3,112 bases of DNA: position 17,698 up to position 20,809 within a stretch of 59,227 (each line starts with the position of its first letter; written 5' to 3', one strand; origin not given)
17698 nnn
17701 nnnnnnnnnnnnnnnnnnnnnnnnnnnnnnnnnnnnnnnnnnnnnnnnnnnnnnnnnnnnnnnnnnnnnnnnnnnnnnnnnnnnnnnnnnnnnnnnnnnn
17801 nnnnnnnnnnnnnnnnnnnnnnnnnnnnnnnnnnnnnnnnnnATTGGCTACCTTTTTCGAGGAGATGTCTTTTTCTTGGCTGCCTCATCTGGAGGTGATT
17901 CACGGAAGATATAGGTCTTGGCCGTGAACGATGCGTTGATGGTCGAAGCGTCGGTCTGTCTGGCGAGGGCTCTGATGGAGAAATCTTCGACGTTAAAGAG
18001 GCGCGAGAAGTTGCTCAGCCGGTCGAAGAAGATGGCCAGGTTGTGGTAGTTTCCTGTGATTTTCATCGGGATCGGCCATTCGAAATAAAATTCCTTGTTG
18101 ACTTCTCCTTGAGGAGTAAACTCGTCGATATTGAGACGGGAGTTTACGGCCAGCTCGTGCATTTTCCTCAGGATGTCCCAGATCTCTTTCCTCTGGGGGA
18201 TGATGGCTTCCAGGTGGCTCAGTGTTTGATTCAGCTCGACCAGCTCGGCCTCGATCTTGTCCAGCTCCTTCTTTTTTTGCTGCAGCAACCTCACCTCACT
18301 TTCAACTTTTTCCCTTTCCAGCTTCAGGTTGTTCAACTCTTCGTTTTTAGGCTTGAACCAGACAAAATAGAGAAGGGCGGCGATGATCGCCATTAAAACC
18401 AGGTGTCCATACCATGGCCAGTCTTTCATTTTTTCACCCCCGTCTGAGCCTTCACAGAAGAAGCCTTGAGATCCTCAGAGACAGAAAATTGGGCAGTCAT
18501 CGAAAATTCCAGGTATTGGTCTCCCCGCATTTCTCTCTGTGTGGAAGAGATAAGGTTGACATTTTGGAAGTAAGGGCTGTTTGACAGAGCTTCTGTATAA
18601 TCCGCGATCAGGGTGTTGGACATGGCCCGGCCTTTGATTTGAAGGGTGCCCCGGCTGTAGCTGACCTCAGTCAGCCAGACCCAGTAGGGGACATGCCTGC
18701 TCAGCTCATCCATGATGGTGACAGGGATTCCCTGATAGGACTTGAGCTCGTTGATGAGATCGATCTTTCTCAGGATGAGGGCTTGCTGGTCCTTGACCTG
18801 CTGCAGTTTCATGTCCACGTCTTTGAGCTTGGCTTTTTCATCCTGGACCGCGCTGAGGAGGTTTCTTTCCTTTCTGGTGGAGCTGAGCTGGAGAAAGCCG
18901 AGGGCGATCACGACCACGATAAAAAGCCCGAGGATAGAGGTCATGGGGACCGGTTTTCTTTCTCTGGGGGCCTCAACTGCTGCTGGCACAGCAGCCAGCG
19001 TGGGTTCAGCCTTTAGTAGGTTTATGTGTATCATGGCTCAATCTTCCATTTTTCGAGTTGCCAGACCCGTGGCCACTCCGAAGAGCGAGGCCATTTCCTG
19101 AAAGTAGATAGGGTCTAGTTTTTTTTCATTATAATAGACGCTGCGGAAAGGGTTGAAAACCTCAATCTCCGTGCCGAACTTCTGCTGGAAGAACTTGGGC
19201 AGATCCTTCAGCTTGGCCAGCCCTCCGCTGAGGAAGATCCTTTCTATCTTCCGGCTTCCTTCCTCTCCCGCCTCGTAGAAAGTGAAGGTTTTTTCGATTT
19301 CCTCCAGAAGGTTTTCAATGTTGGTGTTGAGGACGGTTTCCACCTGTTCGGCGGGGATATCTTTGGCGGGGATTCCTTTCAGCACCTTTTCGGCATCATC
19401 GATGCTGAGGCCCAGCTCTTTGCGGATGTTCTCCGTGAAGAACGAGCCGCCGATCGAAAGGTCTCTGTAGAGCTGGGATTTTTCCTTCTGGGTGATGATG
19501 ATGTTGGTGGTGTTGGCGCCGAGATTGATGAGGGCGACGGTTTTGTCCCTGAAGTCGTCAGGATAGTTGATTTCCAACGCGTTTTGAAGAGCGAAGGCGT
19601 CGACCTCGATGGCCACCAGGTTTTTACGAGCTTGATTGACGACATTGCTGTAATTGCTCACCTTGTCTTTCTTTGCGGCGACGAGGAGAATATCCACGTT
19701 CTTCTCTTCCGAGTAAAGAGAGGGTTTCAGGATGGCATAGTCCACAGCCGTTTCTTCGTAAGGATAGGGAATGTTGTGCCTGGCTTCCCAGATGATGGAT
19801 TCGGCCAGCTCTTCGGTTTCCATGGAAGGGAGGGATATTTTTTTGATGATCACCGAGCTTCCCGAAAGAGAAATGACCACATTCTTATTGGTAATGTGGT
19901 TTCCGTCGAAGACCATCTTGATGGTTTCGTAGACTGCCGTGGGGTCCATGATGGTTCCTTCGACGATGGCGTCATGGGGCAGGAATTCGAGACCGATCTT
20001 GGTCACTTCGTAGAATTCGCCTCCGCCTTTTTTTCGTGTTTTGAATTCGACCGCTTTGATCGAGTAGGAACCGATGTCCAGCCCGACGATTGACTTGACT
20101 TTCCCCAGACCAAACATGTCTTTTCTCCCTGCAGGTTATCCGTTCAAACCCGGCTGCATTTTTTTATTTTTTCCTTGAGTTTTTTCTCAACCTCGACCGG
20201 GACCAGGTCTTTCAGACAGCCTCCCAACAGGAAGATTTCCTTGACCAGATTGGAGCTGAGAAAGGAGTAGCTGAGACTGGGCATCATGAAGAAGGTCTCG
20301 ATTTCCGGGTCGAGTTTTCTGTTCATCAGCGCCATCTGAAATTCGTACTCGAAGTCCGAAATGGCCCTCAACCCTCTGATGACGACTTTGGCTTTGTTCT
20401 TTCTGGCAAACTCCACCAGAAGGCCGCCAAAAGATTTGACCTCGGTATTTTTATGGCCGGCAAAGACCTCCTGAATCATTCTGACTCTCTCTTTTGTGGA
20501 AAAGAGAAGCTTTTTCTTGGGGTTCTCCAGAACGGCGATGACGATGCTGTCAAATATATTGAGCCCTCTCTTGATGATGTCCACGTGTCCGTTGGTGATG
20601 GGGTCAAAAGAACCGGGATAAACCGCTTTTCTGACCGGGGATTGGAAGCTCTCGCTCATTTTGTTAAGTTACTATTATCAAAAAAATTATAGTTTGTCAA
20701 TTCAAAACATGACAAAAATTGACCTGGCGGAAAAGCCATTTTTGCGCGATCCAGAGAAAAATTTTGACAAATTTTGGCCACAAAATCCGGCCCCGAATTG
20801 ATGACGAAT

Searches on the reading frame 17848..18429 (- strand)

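Call 56: search_protein_families(library=pfam, proteins=[window:17848-18429:-], max_evalue=0.00001)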
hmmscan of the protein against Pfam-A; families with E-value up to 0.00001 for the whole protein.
window:17848-18429:- (193 aa): 1 family
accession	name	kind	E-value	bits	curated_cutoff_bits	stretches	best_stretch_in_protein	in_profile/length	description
PF04350.18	PilO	-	4.1e-31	108.5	22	1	32-176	1-144/145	Pilus assembly protein, PilO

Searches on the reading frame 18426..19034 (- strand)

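Call 56: search_protein_families(library=pfam, proteins=[window:18426-19034:-], max_evalue=0.00001)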
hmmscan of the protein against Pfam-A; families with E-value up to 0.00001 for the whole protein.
window:18426-19034:- (202 aa): 1 family
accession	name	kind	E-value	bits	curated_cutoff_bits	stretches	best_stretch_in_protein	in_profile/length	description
PF05137.18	PilN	-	7.6e-20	71.2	22.8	1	107-182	2-77/78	Fimbrial assembly protein (PilN)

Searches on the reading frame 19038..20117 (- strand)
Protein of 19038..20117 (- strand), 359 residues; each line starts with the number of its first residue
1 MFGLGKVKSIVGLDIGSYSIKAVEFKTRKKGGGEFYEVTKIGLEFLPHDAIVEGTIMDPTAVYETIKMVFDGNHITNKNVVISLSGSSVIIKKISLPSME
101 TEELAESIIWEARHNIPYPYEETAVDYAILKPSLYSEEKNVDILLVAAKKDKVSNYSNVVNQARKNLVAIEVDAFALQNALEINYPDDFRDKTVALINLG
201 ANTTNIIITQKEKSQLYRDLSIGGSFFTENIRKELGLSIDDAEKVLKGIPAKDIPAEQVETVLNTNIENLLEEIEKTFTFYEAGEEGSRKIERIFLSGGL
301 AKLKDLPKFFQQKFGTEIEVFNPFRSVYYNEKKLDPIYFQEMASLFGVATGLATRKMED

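Call 56: search_protein_families(library=pfam, proteins=[window:19038-20117:-], max_evalue=0.00001)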
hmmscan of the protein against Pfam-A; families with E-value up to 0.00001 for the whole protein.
window:19038-20117:- (359 aa): 2 families
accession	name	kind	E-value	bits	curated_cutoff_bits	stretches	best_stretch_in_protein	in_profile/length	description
PF11104.14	PilM_2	-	2.3e-65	221.2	27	1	12-356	1-339/340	Type IV pilus assembly protein PilM;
PF14450.12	FtsA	-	3.2e-11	44.1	31.8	1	195-324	1-113/127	Cell division protein FtsA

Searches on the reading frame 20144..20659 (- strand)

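Call 56: search_protein_families(library=pfam, proteins=[window:20144-20659:-], max_evalue=0.00001)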
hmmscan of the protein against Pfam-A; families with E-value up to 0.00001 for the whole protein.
window:20144-20659:- (171 aa): 1 family
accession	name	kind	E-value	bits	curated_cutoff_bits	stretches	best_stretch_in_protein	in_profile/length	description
PF01467.32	CTP_transf_like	-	1.9e-27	96.5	21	1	13-141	1-132/133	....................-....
